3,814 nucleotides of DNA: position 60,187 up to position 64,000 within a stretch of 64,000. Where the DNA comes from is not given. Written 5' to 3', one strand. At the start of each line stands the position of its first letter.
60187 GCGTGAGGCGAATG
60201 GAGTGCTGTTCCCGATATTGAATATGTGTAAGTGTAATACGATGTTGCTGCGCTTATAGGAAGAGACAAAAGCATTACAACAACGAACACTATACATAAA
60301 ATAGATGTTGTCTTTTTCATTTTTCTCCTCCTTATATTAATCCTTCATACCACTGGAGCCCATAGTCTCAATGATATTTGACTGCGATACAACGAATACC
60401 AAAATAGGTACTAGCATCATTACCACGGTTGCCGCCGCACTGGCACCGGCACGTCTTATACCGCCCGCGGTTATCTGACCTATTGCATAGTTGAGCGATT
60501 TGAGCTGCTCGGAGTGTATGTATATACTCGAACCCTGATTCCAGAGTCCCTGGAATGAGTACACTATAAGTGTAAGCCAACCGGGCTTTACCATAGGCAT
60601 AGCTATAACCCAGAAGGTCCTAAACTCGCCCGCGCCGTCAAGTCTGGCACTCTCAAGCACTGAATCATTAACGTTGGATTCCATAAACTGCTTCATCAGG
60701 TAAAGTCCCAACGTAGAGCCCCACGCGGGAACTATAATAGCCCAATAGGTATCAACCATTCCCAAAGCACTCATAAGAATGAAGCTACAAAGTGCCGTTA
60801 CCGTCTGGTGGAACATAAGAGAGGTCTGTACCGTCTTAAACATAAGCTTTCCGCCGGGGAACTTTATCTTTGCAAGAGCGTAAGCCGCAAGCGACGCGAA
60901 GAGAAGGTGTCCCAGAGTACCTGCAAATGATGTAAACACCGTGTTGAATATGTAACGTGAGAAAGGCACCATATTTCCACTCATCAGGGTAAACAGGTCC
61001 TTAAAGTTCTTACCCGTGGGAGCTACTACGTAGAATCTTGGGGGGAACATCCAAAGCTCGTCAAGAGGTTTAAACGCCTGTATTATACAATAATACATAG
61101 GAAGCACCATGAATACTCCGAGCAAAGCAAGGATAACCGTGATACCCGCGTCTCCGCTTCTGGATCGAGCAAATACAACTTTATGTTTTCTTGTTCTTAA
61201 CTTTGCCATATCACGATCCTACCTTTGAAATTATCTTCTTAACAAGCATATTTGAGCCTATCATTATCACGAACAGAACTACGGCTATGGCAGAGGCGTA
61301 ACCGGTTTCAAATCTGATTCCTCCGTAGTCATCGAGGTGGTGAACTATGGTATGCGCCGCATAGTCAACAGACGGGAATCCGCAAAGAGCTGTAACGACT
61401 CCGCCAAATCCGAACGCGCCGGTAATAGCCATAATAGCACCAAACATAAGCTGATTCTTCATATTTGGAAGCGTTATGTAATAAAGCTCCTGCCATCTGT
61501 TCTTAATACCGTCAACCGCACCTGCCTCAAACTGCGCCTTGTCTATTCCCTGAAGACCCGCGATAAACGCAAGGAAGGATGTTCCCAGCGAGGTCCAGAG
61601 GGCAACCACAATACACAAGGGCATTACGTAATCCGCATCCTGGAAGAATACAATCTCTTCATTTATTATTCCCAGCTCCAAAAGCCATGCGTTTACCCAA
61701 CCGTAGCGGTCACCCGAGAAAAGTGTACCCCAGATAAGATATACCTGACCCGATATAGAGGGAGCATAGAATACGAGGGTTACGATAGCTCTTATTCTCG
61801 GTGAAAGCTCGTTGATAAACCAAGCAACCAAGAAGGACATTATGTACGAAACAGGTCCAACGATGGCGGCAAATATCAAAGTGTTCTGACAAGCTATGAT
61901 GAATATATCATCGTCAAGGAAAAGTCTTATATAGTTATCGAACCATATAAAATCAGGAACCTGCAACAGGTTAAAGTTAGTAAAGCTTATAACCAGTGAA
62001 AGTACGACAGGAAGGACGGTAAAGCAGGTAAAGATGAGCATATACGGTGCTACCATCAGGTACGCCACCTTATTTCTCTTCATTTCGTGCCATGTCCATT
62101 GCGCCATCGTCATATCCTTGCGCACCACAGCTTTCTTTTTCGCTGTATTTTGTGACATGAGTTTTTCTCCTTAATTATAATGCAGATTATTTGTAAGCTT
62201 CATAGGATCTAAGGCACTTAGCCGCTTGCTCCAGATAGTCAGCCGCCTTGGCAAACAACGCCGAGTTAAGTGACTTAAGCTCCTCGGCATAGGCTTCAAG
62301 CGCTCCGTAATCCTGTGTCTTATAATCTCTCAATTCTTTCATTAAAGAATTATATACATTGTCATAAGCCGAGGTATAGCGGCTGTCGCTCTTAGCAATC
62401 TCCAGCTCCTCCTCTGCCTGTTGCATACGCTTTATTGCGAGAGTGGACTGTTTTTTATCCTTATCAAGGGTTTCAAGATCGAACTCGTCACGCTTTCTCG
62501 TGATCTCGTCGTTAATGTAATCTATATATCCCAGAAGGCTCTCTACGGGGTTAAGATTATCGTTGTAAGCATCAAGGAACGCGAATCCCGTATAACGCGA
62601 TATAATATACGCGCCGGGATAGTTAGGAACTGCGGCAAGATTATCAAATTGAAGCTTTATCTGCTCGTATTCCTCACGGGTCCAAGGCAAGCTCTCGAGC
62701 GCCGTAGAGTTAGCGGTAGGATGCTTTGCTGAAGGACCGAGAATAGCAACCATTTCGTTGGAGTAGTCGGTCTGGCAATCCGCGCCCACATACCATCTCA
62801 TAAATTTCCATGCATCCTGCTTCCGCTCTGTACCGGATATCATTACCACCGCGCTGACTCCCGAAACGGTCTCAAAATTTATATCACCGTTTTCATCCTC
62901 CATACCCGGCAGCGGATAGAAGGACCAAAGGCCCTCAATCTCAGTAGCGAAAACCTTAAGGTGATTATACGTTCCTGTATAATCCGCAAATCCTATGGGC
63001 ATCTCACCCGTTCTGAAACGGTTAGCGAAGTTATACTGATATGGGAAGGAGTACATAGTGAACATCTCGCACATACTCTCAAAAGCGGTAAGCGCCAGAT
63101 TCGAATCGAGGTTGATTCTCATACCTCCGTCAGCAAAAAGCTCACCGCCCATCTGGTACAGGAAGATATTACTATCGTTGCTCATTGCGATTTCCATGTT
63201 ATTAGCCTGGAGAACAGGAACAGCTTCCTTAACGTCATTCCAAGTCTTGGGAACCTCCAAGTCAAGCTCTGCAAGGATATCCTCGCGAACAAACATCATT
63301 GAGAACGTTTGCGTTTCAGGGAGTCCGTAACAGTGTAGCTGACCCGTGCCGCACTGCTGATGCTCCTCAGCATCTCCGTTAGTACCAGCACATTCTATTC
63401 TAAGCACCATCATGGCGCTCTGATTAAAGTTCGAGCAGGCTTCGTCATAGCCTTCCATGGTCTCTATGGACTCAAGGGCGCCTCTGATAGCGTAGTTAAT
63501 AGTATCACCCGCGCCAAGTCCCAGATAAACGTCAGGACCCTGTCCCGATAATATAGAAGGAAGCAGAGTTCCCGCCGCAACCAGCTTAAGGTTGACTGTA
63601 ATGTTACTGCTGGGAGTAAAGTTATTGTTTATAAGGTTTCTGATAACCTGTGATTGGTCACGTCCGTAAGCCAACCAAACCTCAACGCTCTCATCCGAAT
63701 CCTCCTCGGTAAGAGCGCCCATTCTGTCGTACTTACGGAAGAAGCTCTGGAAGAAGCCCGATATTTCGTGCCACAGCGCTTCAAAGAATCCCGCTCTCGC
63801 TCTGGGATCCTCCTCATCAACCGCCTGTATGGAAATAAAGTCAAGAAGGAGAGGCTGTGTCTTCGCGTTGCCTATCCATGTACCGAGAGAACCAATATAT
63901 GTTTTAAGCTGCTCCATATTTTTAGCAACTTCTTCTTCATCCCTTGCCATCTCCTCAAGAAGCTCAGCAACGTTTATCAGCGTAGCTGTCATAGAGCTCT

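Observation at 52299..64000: Seven-gene operon: a giant SBP-like protein, two full ABC permease pairs, an NHL/TPR/Yip1 membrane fusion and a 1199-aa secreted coiled-coil protein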

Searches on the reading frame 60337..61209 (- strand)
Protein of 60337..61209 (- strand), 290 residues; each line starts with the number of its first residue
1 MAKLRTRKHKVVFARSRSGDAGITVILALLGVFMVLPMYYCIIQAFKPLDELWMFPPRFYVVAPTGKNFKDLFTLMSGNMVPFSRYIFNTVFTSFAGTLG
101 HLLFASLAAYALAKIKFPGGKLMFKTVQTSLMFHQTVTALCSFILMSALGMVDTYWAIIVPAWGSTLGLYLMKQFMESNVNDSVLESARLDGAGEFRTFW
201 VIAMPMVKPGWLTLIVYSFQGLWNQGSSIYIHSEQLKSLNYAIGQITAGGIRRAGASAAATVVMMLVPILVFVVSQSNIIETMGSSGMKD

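Call 5: search_protein_families(library=pfam, proteins=[window:60337-61209:-], max_evalue=0.01)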
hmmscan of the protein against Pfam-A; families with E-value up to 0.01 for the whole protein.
window:60337-61209:- (290 aa): 1 family
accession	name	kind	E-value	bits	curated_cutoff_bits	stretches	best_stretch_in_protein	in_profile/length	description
PF00528.27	BPD_transp_1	-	5.8e-09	36.4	26.4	1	140-277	43-176/184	Binding-protein-dependent transport system inner membrane component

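Call 6: search_protein_families(library=ncbifam, proteins=[window:60337-61209:-], max_evalue=0.01)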
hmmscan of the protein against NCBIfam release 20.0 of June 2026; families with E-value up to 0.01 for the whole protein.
window:60337-61209:- (290 aa): 12 families
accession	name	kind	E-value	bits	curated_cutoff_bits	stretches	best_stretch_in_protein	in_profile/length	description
NF008210.0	PRK10973.1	equivalog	5.9e-23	81.9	297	1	27-281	15-274/281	sn-glycerol-3-phosphate ABC transporter permease UgpE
NF040932.1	ABC_arch_GlcU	equivalog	7.7e-18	65.1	340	1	24-277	6-258/272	glucose ABC transporter permease GlcU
NF008231.0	PRK10998.1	equivalog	1e-13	51.6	261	1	80-290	78-296/296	maltose ABC transporter permease MalG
TIGR01581.1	Mo_ABC_porter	hypoth_equivalog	8.3e-07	28.7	210.3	1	90-220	26-169/225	ABC transporter permease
NF007047.0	PRK09500.1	equivalog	1.5e-06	28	326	1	94-276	68-249/257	spermidine/putrescine ABC transporter permease PotC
NF006939.0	PRK09421.1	equivalog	1.6e-05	24.4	262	1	94-231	19-171/230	molybdate ABC transporter permease subunit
TIGR02141.1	modB_ABC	equivalog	5.7e-05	22.8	182.6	1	92-233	5-160/208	molybdate ABC transporter permease subunit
NF007852.0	PRK10561.1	equivalog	0.00017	21.5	335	1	179-274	183-283/295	sn-glycerol-3-phosphate ABC transporter permease UgpA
TIGR02139.1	permease_CysT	equivalog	0.00018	21.2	246.1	1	59-273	26-254/265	sulfate ABC transporter permease subunit CysT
NF040839.1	tungstate_WtpB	equivalog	0.00019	21.1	340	1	68-274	29-243/251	tungstate ABC transporter permease WtpB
TIGR01097.1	PhnE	equivalog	0.00026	20.5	216.7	1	67-219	41-192/252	phosphonate ABC transporter, permease protein PhnE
TIGR00969.1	3a0106s02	subfamily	0.00049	19.6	240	1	90-274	66-265/272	sulfate ABC transporter permease subunit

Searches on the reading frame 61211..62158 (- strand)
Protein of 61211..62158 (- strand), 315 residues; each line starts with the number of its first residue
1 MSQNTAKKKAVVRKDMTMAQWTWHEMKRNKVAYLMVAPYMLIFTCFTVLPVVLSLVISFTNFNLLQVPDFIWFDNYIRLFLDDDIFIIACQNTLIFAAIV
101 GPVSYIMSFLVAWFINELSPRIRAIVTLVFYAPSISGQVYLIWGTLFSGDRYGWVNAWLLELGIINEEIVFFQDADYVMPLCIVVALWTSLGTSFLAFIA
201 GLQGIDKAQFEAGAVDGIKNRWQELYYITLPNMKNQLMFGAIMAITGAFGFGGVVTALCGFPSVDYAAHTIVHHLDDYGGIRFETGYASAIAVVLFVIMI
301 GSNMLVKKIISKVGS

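Call 5: search_protein_families(library=pfam, proteins=[window:61211-62158:-], max_evalue=0.01)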
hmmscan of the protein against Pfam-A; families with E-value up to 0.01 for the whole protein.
window:61211-62158:- (315 aa): 1 family
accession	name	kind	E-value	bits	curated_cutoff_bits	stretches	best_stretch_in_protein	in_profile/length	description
PF00528.27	BPD_transp_1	-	0.00016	21.9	26.4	1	106-308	35-177/184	Binding-protein-dependent transport system inner membrane component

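Call 6: search_protein_families(library=ncbifam, proteins=[window:61211-62158:-], max_evalue=0.01)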
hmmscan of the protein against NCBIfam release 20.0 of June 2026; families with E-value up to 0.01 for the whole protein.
window:61211-62158:- (315 aa): 8 families
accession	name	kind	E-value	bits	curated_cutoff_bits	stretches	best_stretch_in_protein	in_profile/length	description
NF007852.0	PRK10561.1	equivalog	2.5e-14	53.8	335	1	27-301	9-279/295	sn-glycerol-3-phosphate ABC transporter permease UgpA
NF040931.1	ABC_arch_GlcT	equivalog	7.3e-13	48.8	360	1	40-300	5-259/278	glucose ABC transporter permease GlcT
NF007044.0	PRK09497.1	equivalog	4.8e-10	39.4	348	1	28-274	4-243/285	spermidine/putrescine ABC transporter permease PotB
TIGR02140.1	permease_CysW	equivalog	3e-08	33.5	329.1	1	73-310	33-255/261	sulfate ABC transporter permease subunit CysW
TIGR00969.1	3a0106s02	subfamily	1.8e-06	27.6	240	1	73-300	47-260/272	sulfate ABC transporter permease subunit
NF007963.0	PRK10683.1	equivalog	2.3e-06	27.2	489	1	31-308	28-307/317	putrescine ABC transporter permease PotH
NF043074.1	MMSYN1_0196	equivalog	0.0019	17.6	350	1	29-123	8-100/277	spermidine/putrescine ABC transporter permease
NF008620.0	PRK11602.1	equivalog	0.0021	17.3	442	1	37-260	24-226/291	sulfate/thiosulfate ABC transporter permease CysW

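Call 12: find_encoding_contigs(protein=window:61211-62158:-, flank=10000, max_places=6)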
Protein window:61211-62158:- (315 aa): no gene with exactly this product is on record in the collection.

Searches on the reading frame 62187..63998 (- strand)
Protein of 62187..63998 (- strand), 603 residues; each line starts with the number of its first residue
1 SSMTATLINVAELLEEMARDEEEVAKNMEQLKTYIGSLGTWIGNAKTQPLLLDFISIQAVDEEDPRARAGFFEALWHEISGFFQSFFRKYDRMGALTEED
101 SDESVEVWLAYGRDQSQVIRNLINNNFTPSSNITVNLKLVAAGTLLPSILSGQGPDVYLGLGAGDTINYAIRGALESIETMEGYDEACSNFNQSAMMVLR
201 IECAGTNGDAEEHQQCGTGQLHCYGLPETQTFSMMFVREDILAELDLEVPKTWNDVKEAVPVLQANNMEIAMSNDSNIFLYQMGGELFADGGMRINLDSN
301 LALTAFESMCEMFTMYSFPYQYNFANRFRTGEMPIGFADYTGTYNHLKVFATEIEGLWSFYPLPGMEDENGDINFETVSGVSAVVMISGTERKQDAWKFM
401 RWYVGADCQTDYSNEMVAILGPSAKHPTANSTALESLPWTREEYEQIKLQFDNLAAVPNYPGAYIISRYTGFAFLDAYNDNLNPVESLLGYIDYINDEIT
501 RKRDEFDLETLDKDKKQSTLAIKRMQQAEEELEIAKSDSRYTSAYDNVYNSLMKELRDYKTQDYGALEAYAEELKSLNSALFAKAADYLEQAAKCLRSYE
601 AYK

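Call 5: search_protein_families(library=pfam, proteins=[window:62187-63998:-], max_evalue=0.01)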
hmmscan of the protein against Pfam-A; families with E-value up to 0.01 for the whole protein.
window:62187-63998:- (603 aa): 2 families
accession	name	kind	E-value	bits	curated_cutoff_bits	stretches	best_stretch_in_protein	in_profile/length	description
PF13416.11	SBP_bac_8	-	3.3e-16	60.4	27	1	142-414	25-254/279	Bacterial extracellular solute-binding protein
PF01547.30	SBP_bac_1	-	3e-14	54.2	26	1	132-407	23-304/307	Bacterial extracellular solute-binding protein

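Call 6: search_protein_families(library=ncbifam, proteins=[window:62187-63998:-], max_evalue=0.01)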
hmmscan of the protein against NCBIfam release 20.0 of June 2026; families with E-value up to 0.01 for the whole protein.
window:62187-63998:- (603 aa): 0 families

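Call 11: search_solved_structures(query=window:62187-63998:-, max_evalue=1)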
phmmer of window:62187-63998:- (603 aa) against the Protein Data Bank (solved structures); distinct sequences matched with E-value up to 1: 12.
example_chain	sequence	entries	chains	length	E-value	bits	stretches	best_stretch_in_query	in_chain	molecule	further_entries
9xf5_A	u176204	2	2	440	0.012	17.3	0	371-450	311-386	ABC transporter substrate-binding protein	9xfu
6hur_A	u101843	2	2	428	0.036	15.7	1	223-263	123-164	ABC transporter substrate-binding protein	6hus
1elj_A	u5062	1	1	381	0.093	14.4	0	209-405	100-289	MALTODEXTRIN-BINDING PROTEIN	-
3k6o_A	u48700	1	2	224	0.14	13.8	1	410-456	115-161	uncharacterized protein DUF1344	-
1hkk_A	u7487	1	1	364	0.32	12.6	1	70-149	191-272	CHITOTRIOSIDASE-1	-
1hki_A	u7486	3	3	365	0.32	12.6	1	70-149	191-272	CHITOTRIOSIDASE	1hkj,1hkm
1lg1_A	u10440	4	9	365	0.44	12.1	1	70-149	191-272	chitotriosidase | Chitotriosidase-1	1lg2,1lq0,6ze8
1guv_A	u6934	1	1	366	0.44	12.1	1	70-149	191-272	CHITOTRIOSIDASE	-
4wjx_A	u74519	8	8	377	0.46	12.1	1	70-149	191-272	Chitotriosidase-1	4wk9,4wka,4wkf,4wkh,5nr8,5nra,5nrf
6jjr_A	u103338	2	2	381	0.47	12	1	70-149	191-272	Chitotriosidase-1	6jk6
1waw_A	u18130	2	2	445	0.61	11.7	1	70-149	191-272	CHITOTRIOSIDASE 1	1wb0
5hbf_A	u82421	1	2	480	0.69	11.5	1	70-149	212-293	Chitotriosidase-1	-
